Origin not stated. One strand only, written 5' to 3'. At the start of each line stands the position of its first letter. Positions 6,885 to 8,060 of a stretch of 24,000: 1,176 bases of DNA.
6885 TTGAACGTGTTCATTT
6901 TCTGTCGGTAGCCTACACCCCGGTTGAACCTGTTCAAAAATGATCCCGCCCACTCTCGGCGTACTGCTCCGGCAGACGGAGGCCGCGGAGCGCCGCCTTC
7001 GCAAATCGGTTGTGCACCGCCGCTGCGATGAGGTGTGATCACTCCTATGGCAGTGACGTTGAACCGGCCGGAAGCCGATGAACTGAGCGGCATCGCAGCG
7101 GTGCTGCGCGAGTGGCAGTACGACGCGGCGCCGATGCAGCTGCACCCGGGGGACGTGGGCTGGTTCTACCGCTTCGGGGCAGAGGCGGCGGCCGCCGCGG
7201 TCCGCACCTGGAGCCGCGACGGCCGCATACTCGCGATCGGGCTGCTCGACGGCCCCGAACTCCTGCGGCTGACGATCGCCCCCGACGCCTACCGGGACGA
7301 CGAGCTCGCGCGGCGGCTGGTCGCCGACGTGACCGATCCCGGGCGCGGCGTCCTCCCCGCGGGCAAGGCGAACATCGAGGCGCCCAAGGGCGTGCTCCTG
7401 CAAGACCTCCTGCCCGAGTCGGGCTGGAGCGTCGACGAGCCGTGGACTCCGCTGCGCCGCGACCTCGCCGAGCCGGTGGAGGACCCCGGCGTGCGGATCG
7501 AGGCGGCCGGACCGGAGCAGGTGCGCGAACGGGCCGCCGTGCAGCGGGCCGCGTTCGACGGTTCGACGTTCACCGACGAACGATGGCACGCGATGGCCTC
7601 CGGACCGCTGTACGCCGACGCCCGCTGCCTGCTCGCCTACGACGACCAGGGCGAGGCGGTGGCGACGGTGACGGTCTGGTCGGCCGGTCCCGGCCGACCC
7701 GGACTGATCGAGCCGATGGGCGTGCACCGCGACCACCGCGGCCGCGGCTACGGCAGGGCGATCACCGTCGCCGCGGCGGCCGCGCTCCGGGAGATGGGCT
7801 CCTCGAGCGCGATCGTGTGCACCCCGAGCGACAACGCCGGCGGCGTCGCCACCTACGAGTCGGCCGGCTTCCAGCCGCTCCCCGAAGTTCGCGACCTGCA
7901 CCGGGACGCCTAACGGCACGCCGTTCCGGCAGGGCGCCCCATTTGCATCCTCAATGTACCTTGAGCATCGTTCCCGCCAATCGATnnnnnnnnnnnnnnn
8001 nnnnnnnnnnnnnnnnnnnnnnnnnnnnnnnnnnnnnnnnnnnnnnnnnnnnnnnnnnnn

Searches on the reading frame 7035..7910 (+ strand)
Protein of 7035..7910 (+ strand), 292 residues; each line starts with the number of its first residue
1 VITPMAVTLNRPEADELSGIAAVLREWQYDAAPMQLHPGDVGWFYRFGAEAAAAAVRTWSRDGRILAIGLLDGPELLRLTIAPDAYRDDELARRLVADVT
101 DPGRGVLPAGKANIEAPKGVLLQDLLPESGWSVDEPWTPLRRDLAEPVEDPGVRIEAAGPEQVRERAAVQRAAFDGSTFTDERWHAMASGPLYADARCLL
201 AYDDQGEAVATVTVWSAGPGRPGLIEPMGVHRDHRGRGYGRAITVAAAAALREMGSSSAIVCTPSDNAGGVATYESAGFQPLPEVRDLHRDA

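Call 88: search_protein_families(library=pfam, proteins=[window:7035-7910:+], max_evalue=0.001)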
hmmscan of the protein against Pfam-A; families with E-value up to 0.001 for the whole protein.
window:7035-7910:+ (292 aa): 4 families
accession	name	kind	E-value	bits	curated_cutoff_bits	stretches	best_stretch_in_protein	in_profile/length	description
PF00583.31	Acetyltransf_1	-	1.2e-10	42.1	20.7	1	193-279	30-116/116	Acetyltransferase (GNAT) family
PF13508.13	Acetyltransf_7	-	9.5e-09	36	27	1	195-281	2-84/84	Acetyltransferase (GNAT) domain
PF08445.16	FR47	-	3.2e-05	24.3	22.1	1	223-281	22-79/86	FR47-like protein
PF13673.13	Acetyltransf_10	-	6e-05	23.5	23.6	1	198-282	32-110/128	Acetyltransferase (GNAT) domain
